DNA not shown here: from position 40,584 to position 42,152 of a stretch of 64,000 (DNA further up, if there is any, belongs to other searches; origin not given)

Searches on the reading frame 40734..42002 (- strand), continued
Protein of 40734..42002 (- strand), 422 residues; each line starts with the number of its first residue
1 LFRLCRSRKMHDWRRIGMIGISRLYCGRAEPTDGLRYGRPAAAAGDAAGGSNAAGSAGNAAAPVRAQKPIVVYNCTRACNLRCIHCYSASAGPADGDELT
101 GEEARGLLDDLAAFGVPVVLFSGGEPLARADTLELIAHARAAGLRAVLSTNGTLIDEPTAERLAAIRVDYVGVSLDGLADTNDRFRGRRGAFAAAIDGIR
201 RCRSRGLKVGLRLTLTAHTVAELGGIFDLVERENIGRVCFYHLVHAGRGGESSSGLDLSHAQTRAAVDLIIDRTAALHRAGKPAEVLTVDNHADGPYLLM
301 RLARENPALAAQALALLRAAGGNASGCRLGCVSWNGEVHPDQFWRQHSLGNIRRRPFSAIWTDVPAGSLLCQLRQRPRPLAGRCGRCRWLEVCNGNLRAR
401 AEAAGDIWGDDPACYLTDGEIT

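Call 50: search_protein_families(library=pfam, proteins=[L003:8703-9788:+, L003:6867-7748:+, L014:8824-9867:+, L020:8587-9840:+, L020:7699-8568:+, L020:6616-7671:+, L001:129-1664:+, L001:5267-6742:+, L003:11050-12249:+], max_evalue=0.0001)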
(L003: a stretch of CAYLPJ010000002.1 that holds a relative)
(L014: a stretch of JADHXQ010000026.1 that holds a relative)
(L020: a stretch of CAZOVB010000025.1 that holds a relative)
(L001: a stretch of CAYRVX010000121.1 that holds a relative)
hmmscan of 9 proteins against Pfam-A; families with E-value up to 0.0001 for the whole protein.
L003:8703-9788:+ (361 aa): 19 families
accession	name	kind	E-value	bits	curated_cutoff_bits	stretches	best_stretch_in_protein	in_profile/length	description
PF13414.12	TPR_11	-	1.3e-45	153.2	26.8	4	278-314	5-41/42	TPR repeat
PF00515.34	TPR_1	-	8.5e-43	142.9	27.8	4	267-297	1-31/34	Tetratricopeptide repeat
PF07719.23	TPR_2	-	5.8e-39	129.4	27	3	267-298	1-32/34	Tetratricopeptide repeat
PF13181.12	TPR_8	-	6.9e-30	101.1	25.7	0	199-229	1-31/34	Tetratricopeptide repeat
PF13432.12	TPR_16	-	8.3e-30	103.3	32.7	3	238-300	2-64/65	Tetratricopeptide repeat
PF13431.12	TPR_17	-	2.5e-26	90.2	24.4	0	256-287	2-33/34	Tetratricopeptide repeat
PF13428.12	TPR_14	-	1.5e-23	81.3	23.5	1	233-275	1-43/44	Tetratricopeptide repeat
PF13424.12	TPR_12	-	8.1e-23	80.9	30.1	1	167-228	5-74/77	Tetratricopeptide repeat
PF14559.12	TPR_19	-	1.8e-21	76.6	25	2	212-271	4-63/68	Tetratricopeptide repeat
PF13176.12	TPR_7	-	8.8e-18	63.3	27.9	0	236-266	2-34/36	Tetratricopeptide repeat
PF13374.12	TPR_10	-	4e-14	52.5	27.5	0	236-259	5-28/42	Tetratricopeptide repeat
PF13174.12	TPR_6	-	3.5e-12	46.6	26.3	0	236-266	3-33/33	Tetratricopeptide repeat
PF13371.12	TPR_9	-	5.9e-11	42.7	35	0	207-269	3-65/73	Tetratricopeptide repeat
PF23914.1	TPR_CcmH_CycH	-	1.3e-09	38.5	42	0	261-307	44-90/158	Cytochrome c-type biogenesis protein H TPR domain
PF25063.1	ARM_TT21_C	-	2.7e-09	37.7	35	0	237-301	99-163/209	Tetratricopeptide repeat protein 21 C-terminal ARM domain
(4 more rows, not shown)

L003:6867-7748:+ (293 aa): 2 families
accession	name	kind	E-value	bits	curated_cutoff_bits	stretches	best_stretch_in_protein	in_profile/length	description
PF03641.19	Lysine_decarbox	-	1.2e-26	93.9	27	1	112-242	1-129/131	Possible lysine decarboxylase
PF18306.6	LDcluster4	-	4.4e-16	59.3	26.3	1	71-183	4-114/151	SLOG cluster4 family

L014:8824-9867:+ (347 aa): 19 families
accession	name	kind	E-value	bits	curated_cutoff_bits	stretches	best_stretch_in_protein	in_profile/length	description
PF13414.12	TPR_11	-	1.3e-44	150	26.8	3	261-297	2-38/42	TPR repeat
PF00515.34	TPR_1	-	5.4e-37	124.5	27.8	3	258-286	6-34/34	Tetratricopeptide repeat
PF07719.23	TPR_2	-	1.2e-35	119.1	27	2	257-286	5-34/34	Tetratricopeptide repeat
PF13431.12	TPR_17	-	2e-31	106.1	24.4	0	174-205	2-33/34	Tetratricopeptide repeat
PF13181.12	TPR_8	-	2.8e-29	99.2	25.7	1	258-285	6-33/34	Tetratricopeptide repeat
PF13432.12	TPR_16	-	1.6e-23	83.2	32.7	2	223-286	1-64/65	Tetratricopeptide repeat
PF13428.12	TPR_14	-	8.8e-21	72.7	23.5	0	255-295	3-43/44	Tetratricopeptide repeat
PF13176.12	TPR_7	-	2.2e-20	71.4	27.9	0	258-287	4-35/36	Tetratricopeptide repeat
PF13424.12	TPR_12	-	2.4e-19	69.7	30.1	2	153-216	5-76/77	Tetratricopeptide repeat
PF14559.12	TPR_19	-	5.1e-19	68.8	25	1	237-290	9-61/68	Tetratricopeptide repeat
PF13371.12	TPR_9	-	7.5e-15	55.1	35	1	228-289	4-65/73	Tetratricopeptide repeat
PF13174.12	TPR_6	-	6.1e-13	48.9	26.3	0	258-284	5-31/33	Tetratricopeptide repeat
PF23914.1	TPR_CcmH_CycH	-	5e-10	39.9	42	0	245-295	42-92/158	Cytochrome c-type biogenesis protein H TPR domain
PF25063.1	ARM_TT21_C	-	7e-10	39.6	35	1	149-231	92-176/209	Tetratricopeptide repeat protein 21 C-terminal ARM domain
PF12895.13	ANAPC3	-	9.8e-08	32.6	27.2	0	203-277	7-80/82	Anaphase-promoting complex, cyclosome, subunit 3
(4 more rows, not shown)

L020:8587-9840:+ (417 aa): 0 families

L020:7699-8568:+ (289 aa): 0 families

L020:6616-7671:+ (351 aa): 1 family
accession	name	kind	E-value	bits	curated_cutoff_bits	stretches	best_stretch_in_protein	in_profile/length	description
PF00490.27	ALAD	-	9.6e-143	475.5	24.6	1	27-345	2-316/317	Delta-aminolevulinic acid dehydratase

L001:129-1664:+ (511 aa): 2 families
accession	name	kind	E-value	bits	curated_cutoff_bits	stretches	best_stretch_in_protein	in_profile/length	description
PF13701.12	DDE_Tnp_1_4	-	6.1e-31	107.6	34.7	1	50-506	20-431/435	Transposase DDE domain group 1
PF01609.27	DDE_Tnp_1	-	1.9e-07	31.5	23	1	170-433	7-200/200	Transposase DDE domain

L001:5267-6742:+ (491 aa): 4 families
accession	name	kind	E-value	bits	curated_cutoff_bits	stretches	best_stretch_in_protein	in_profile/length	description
PF01408.29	GFO_IDH_MocA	-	1.3e-14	55.3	24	1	44-169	1-119/120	Oxidoreductase family, NAD-binding Rossmann fold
PF19051.5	GFO_IDH_MocA_C2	-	1.1e-09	38.6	23.3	1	210-277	43-110/254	Oxidoreductase family, C-terminal alpha/beta domain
PF22725.1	GFO_IDH_MocA_C3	-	4.8e-07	30.3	27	1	239-334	32-121/124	GFO/IDH/MocA C-terminal domain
PF10518.14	TAT_signal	-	8.2e-05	22.8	22.7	0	9-26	2-19/21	TAT (twin-arginine translocation) pathway signal sequence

L003:11050-12249:+ (399 aa): 2 families
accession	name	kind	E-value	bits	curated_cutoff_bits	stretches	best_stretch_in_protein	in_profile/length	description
PF04055.27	Radical_SAM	-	6.5e-24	85.4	29.5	1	72-228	2-161/166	Radical SAM superfamily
PF13186.11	SPASM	-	4e-08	33.9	21.5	1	307-367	1-67/67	Iron-sulfur cluster-binding domain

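Call 78: find_related_loci(query=window:40734-41951:-, collection=metagenome_contigs, flank=6000)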
Query window:40734-41951:- (405 aa) in metagenome_contigs; peptide patterns used: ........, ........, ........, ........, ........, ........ (x = any residue, [..] = any of these).
600 stretches matched a pattern (row limit reached: there are more); 283 encode a relative of the query (tblastn E <= 1e-3); the best 80 are kept; 80 distinct loci.
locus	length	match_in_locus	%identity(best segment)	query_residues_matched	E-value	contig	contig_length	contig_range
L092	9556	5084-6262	65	1-404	6e-162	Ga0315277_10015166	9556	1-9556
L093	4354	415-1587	62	1-404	9e-163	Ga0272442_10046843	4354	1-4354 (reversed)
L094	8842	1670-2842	60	1-404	5e-157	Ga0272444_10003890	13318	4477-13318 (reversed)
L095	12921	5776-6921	63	1-404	1e-156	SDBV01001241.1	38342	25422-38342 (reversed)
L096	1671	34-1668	62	1-404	1e-170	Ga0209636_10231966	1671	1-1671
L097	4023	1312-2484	60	1-404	4e-159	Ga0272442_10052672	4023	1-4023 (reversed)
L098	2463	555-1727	59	1-404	1e-163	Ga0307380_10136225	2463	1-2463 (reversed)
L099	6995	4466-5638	59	1-404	7e-152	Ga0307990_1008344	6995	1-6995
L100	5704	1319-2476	62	1-404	6e-153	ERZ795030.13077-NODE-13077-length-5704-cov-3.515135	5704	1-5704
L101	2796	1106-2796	61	1-401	2e-160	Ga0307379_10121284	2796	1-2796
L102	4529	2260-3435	58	1-405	2e-153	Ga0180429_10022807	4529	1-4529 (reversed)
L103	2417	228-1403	58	1-405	5e-160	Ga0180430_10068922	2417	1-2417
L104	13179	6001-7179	61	1-404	1e-149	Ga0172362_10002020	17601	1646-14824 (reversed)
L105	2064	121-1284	61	1-404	4e-160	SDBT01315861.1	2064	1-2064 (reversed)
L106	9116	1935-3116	53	1-404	1e-148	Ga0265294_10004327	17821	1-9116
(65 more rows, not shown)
